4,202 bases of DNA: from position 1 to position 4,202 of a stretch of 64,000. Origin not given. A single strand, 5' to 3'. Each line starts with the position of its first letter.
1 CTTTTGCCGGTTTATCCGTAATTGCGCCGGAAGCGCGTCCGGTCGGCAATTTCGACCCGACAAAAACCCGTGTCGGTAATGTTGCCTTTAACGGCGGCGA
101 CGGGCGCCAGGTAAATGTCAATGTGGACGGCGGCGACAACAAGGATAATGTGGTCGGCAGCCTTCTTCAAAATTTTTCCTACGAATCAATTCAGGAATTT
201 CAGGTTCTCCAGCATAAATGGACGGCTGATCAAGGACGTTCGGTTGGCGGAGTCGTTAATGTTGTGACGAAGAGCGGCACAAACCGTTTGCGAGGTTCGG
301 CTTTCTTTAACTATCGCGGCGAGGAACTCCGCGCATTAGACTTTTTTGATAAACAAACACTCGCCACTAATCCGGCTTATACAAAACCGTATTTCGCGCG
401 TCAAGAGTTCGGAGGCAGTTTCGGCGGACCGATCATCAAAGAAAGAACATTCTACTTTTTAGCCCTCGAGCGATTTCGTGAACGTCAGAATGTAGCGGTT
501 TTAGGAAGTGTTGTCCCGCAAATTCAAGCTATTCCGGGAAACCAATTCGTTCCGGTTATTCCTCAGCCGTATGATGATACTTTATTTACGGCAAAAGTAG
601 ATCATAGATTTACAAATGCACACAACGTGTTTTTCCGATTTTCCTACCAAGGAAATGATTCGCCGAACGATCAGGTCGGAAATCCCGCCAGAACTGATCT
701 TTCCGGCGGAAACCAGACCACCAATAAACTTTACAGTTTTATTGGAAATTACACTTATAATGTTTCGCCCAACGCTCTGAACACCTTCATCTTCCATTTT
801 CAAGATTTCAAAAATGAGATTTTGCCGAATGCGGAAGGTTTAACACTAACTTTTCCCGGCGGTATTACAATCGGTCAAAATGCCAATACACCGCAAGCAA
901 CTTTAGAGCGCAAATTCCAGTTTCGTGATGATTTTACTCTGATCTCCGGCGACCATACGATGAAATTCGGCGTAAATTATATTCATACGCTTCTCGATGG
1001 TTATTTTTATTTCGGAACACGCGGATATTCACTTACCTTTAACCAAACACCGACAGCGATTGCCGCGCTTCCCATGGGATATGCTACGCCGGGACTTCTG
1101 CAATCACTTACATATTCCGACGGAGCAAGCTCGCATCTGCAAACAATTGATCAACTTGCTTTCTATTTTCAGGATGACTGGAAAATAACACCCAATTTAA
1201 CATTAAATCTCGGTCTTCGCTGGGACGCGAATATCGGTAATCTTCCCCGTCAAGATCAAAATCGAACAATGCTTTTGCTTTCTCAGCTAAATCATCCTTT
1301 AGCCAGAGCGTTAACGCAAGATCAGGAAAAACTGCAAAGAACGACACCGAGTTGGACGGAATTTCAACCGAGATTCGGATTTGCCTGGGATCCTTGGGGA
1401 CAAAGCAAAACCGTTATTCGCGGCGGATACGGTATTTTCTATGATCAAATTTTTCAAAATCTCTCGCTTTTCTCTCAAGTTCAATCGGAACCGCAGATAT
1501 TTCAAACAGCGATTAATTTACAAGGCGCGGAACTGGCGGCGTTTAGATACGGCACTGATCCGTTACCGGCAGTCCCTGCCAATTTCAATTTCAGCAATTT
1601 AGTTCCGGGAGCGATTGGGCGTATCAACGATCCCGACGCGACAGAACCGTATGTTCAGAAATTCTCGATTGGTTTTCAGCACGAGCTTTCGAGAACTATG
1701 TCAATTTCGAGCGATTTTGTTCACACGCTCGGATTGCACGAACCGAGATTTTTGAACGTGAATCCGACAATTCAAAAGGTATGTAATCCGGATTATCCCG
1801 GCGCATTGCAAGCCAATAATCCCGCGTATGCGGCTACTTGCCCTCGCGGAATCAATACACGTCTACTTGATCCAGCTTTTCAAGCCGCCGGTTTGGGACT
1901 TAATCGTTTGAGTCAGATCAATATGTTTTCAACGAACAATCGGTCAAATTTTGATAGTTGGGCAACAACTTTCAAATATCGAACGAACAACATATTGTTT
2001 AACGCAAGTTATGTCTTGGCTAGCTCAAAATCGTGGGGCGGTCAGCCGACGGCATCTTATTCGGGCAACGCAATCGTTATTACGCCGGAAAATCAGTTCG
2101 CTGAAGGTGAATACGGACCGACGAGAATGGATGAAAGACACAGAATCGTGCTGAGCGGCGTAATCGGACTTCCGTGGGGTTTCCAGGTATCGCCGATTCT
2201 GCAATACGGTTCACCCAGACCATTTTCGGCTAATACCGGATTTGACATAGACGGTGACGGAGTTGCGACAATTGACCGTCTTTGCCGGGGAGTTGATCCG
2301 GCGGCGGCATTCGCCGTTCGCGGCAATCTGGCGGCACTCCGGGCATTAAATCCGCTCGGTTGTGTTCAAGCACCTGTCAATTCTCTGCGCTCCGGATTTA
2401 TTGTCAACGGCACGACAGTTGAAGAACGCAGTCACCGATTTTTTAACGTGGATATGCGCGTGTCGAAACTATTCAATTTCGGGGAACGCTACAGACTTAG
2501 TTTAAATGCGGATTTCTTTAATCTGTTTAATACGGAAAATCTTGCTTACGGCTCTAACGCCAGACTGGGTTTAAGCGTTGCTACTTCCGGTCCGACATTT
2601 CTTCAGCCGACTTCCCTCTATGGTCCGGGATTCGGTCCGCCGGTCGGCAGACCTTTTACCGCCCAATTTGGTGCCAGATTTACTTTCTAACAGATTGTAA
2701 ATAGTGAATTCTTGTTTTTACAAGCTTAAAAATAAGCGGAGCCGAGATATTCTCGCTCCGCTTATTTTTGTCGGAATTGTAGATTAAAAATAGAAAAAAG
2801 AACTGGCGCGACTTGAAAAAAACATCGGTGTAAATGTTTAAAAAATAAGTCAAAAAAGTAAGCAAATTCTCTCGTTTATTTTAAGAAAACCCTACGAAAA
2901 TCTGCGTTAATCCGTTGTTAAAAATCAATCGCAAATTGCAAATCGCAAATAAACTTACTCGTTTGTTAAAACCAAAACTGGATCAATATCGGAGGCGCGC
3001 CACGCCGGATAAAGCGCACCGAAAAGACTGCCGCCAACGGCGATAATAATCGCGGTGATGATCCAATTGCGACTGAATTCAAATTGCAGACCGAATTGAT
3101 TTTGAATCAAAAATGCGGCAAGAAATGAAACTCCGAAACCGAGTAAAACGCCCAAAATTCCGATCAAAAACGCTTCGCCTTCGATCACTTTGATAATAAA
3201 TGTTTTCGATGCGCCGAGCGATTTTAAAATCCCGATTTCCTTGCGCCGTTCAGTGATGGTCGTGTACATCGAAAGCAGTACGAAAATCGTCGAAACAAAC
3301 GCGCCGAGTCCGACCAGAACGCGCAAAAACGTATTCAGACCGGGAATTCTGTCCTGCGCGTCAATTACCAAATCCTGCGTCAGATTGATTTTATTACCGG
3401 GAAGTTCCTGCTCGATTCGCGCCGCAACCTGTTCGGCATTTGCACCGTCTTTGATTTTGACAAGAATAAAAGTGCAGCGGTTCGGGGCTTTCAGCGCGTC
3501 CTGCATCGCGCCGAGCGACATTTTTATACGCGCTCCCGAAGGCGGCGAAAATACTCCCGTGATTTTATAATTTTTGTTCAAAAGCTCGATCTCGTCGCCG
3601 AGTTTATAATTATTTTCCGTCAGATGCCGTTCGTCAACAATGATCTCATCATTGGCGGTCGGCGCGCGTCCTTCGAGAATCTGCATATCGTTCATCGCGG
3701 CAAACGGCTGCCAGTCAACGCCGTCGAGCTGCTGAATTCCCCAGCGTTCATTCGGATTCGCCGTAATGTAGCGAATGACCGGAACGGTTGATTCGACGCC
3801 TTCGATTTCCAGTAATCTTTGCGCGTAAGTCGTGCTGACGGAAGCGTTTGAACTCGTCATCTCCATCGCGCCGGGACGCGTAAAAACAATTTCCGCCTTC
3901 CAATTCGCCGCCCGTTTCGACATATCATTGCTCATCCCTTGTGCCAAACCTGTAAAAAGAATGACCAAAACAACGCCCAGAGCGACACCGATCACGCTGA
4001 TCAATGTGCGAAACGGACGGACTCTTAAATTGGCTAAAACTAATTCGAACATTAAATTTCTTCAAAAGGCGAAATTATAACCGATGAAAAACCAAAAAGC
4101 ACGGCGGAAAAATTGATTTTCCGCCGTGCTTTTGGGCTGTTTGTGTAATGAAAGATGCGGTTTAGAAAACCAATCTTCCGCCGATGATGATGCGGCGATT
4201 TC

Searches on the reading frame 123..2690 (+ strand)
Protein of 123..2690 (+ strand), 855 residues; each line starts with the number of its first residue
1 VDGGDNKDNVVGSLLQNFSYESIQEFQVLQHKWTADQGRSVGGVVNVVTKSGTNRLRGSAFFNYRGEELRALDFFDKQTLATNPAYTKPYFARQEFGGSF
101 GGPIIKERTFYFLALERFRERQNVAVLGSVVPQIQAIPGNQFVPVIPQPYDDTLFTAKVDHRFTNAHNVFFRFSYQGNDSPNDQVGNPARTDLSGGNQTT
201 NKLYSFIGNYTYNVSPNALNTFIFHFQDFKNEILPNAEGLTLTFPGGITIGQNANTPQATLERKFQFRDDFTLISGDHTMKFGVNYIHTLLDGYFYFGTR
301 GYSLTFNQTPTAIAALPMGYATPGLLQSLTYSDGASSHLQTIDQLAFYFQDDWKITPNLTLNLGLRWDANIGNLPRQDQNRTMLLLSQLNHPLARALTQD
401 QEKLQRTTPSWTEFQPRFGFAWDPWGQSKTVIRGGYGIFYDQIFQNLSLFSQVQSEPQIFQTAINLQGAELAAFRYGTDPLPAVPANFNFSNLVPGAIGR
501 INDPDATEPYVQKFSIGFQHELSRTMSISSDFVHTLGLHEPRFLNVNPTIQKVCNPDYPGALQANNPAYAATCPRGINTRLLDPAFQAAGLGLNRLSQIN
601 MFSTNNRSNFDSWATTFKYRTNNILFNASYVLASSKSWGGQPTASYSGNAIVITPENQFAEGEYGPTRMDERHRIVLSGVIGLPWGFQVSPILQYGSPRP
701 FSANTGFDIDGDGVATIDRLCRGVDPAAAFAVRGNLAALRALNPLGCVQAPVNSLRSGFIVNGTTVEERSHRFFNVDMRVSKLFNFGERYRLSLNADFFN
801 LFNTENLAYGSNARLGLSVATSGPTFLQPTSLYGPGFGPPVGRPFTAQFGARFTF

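Call 65: search_protein_families(library=pfam, max_evalue=0.00001, proteins=[window:123-2690:+])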
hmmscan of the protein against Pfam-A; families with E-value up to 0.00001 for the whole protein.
window:123-2690:+ (855 aa): 2 families
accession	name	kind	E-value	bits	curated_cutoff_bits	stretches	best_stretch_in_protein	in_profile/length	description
PF25183.1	OMP_b-brl_4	-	1.3e-109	368.3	30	2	133-814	134-817/838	Outer membrane beta barrel domain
PF00593.30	TonB_dep_Rec_b-barrel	-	2e-09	38.3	27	1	168-438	27-239/436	TonB dependent receptor-like, beta-barrel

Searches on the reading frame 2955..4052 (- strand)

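Call 65: search_protein_families(library=pfam, max_evalue=0.00001, proteins=[window:2955-4052:-])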
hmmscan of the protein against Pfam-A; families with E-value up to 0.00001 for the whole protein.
window:2955-4052:- (365 aa): 2 families
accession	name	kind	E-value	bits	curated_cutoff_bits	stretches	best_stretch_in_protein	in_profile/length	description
PF12704.14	MacB_PCD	-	6.7e-25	89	27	1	16-215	1-206/207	MacB-like periplasmic core domain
PF02687.27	FtsX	-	2.2e-21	76.6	25.5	1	245-357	2-119/120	FtsX-like permease C-terminal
